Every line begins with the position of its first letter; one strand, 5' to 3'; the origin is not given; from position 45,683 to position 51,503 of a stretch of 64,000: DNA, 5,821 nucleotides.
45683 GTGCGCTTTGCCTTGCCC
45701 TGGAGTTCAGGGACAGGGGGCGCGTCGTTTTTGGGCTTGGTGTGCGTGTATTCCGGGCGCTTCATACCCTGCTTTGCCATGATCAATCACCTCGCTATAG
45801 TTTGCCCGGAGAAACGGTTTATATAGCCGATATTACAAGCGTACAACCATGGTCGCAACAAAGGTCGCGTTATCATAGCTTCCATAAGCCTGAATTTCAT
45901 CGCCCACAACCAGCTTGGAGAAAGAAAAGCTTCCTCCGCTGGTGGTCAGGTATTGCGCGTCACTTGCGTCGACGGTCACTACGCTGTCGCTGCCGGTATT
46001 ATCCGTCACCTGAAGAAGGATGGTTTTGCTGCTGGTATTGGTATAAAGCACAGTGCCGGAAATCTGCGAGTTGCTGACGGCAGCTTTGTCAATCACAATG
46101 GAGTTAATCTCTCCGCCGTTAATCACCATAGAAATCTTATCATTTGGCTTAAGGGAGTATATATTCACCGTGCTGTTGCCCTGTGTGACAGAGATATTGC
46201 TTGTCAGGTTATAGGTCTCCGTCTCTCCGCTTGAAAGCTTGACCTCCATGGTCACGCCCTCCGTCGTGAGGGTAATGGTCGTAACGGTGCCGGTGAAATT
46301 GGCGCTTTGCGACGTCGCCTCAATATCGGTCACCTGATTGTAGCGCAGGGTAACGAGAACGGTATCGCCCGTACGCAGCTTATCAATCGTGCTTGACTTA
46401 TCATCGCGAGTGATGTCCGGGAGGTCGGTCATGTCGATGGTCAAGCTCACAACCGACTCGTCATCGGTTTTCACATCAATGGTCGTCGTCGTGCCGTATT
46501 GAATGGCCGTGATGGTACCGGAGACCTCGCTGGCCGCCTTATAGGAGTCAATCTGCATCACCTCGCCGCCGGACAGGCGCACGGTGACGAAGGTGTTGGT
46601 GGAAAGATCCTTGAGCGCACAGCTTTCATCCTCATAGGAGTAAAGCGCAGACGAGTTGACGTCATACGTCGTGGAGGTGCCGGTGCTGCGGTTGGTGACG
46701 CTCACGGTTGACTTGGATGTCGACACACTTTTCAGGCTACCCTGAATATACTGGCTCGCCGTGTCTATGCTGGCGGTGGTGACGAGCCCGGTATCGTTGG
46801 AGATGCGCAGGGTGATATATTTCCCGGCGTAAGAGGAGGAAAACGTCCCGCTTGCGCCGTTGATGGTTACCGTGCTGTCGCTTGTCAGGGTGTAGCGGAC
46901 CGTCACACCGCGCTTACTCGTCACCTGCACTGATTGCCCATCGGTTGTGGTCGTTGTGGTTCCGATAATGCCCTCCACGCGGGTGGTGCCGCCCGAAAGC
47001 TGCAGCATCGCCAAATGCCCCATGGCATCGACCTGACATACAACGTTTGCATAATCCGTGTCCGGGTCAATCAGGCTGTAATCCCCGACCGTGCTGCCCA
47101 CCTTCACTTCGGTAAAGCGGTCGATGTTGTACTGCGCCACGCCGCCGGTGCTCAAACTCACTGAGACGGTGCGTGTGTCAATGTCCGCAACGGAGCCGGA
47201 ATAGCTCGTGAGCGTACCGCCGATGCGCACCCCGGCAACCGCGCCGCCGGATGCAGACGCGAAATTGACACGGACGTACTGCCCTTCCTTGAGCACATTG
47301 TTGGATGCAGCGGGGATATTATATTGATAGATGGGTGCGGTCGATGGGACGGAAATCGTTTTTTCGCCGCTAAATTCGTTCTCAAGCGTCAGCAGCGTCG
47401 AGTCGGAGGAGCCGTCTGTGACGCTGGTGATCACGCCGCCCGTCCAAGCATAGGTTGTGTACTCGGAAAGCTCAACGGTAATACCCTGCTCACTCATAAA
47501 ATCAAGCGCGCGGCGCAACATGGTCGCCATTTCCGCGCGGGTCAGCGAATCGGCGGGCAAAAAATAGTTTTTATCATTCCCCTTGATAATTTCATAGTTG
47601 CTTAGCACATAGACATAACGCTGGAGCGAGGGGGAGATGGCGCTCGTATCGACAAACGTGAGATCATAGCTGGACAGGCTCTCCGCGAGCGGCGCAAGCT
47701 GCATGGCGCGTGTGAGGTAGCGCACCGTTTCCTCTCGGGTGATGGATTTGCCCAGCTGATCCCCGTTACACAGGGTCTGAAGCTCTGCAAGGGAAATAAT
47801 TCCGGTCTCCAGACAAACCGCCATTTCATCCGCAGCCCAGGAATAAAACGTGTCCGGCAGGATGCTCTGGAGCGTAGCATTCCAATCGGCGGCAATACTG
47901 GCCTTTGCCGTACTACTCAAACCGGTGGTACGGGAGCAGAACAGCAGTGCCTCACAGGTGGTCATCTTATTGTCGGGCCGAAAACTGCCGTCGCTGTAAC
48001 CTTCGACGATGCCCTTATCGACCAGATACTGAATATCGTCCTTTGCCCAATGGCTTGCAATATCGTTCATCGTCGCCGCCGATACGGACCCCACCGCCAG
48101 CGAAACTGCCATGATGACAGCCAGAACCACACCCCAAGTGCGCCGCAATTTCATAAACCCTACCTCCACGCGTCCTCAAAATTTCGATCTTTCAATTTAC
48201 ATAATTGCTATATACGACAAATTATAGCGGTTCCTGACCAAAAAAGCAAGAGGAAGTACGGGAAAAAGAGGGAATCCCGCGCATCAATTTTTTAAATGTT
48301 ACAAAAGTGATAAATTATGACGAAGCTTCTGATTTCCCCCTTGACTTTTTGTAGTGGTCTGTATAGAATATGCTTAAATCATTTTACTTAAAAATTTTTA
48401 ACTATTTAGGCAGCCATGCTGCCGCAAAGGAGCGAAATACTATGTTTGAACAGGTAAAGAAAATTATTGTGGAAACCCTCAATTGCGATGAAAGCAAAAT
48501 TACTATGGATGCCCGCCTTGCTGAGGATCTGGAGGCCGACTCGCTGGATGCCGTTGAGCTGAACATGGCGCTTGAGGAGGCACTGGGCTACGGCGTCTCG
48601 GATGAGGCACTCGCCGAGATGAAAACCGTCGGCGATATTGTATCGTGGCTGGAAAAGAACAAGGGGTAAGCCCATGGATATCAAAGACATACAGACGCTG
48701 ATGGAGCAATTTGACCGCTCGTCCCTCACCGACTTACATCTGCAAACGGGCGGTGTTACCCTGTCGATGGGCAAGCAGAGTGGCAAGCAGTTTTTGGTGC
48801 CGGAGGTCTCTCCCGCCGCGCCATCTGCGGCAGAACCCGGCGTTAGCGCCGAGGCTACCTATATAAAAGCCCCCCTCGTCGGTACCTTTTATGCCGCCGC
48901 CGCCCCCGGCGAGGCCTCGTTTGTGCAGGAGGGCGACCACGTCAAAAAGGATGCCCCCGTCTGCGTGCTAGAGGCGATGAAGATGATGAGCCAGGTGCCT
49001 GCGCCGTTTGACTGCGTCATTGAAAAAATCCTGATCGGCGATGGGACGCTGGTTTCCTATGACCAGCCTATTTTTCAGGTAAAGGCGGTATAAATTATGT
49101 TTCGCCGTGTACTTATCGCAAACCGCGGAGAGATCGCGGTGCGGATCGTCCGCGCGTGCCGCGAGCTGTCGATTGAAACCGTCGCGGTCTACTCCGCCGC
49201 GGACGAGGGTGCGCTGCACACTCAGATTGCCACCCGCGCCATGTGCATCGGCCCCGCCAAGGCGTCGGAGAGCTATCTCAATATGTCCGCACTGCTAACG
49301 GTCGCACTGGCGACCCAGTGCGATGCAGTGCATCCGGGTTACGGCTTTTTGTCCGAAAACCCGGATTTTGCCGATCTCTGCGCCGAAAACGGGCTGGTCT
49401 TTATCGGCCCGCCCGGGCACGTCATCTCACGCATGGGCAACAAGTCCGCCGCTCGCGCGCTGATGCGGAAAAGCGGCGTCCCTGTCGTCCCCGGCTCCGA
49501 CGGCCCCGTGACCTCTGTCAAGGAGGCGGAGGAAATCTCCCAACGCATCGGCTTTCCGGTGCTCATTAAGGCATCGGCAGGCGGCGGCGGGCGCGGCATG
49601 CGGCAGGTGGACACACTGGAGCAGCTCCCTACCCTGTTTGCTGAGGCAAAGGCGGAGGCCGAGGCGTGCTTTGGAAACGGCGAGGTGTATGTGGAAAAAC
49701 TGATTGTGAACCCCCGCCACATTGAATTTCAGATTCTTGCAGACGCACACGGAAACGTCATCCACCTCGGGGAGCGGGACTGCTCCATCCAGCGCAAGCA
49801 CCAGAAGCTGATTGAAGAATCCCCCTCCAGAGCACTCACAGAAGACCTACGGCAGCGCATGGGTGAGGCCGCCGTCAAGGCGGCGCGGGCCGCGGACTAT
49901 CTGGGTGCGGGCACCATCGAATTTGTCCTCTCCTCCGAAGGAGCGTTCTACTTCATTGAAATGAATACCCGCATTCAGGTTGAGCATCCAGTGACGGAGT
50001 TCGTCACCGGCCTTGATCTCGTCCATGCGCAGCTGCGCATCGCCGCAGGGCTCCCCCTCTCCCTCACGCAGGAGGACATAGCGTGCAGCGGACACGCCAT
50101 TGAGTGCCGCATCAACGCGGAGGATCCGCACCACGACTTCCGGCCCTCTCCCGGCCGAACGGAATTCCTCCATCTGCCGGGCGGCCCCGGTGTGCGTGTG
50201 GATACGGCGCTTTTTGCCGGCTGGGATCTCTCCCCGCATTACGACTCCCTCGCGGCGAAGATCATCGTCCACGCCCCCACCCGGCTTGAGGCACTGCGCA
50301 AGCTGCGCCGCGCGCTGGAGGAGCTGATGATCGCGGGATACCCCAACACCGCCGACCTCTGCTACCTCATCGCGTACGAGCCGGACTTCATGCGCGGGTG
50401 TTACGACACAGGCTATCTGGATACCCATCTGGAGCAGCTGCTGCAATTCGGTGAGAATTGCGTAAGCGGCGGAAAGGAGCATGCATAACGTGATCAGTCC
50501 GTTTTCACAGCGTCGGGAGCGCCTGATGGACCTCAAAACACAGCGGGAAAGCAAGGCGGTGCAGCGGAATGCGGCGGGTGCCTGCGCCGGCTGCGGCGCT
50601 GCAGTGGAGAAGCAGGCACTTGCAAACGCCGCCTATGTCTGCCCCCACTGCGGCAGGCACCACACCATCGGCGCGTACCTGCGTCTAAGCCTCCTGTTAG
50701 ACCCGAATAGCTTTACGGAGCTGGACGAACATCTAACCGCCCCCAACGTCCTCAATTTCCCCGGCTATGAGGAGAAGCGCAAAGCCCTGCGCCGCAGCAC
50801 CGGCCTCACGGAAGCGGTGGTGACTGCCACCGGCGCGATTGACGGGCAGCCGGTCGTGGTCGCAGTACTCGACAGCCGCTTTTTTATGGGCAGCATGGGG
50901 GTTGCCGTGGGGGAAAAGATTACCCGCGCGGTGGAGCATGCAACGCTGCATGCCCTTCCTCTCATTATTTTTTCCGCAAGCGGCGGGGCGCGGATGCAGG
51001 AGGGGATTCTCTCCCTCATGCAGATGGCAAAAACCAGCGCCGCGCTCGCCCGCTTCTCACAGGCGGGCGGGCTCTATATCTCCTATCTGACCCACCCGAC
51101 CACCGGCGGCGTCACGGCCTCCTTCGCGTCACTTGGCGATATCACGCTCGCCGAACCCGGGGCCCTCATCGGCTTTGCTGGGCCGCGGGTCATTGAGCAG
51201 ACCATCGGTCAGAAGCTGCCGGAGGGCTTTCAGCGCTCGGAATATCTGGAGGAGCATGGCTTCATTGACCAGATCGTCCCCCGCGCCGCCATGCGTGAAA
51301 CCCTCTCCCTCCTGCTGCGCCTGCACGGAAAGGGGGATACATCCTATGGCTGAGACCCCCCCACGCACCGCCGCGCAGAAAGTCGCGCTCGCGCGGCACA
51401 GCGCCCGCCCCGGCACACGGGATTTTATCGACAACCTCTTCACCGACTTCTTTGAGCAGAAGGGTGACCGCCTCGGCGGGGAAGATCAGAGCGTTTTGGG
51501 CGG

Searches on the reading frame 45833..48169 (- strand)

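Call 16: search_protein_families(library=pfam, proteins=[window:45833-48169:-], max_evalue=0.0001)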
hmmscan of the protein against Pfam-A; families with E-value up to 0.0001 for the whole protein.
window:45833-48169:- (778 aa): 1 family
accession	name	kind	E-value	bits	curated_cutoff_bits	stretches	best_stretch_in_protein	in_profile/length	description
PF00395.25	SLH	-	2.3e-21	75.9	20.8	2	35-70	3-39/44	S-layer homology domain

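Call 61: search_protein_families(library=ncbifam, proteins=[window:45833-48169:-], max_evalue=0.001)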
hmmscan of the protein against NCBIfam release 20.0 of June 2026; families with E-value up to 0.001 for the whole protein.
window:45833-48169:- (778 aa): 1 family
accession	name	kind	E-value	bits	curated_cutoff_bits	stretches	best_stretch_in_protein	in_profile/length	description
NF033190.2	inl_like_NEAT_1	exception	2.3e-05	22.9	1275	0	139-253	614-722/754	NEAT domain-containing leucine-rich repeat protein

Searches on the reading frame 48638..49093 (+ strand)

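Call 16: search_protein_families(library=pfam, proteins=[window:48638-49093:+], max_evalue=0.0001)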
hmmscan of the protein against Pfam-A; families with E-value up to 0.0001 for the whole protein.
window:48638-49093:+ (151 aa): 1 family
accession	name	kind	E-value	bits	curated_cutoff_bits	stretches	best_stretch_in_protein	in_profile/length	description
PF00364.28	Biotin_lipoyl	-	9.9e-20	70.6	22.1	1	76-147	3-72/73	Biotin-requiring enzyme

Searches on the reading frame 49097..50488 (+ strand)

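Call 16: search_protein_families(library=pfam, proteins=[window:49097-50488:+], max_evalue=0.0001)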
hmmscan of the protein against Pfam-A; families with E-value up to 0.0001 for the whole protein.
window:49097-50488:+ (463 aa): 5 families
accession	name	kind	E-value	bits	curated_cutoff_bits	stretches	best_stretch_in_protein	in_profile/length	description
PF02786.22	CPSase_L_D2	-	9.2e-79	264.3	19.8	1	116-322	2-209/211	Carbamoyl-phosphate synthase L chain, ATP binding domain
PF00289.28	Biotin_carb_N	-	5.2e-47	159.3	25.5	1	1-110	1-110/110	Biotin carboxylase, N-terminal domain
PF02785.25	Biotin_carb_C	-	2.3e-33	114.9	32.4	1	336-442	1-107/108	Biotin carboxylase C-terminal domain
PF07478.18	Dala_Dala_lig_C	-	5.9e-12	46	24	1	142-291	26-174/204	D-ala D-ala ligase C-terminus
PF02222.28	ATP-grasp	-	4.6e-08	33.4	27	1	138-292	16-162/179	ATP-grasp domain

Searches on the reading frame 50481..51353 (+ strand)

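Call 16: search_protein_families(library=pfam, proteins=[window:50481-51353:+], max_evalue=0.0001)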
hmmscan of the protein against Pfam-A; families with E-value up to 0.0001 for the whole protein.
window:50481-51353:+ (290 aa): 1 family
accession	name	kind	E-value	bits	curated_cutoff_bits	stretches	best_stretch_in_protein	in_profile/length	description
PF01039.27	Carboxyl_trans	-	2.4e-25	89.6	22.3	1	68-245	13-180/493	Carboxyl transferase domain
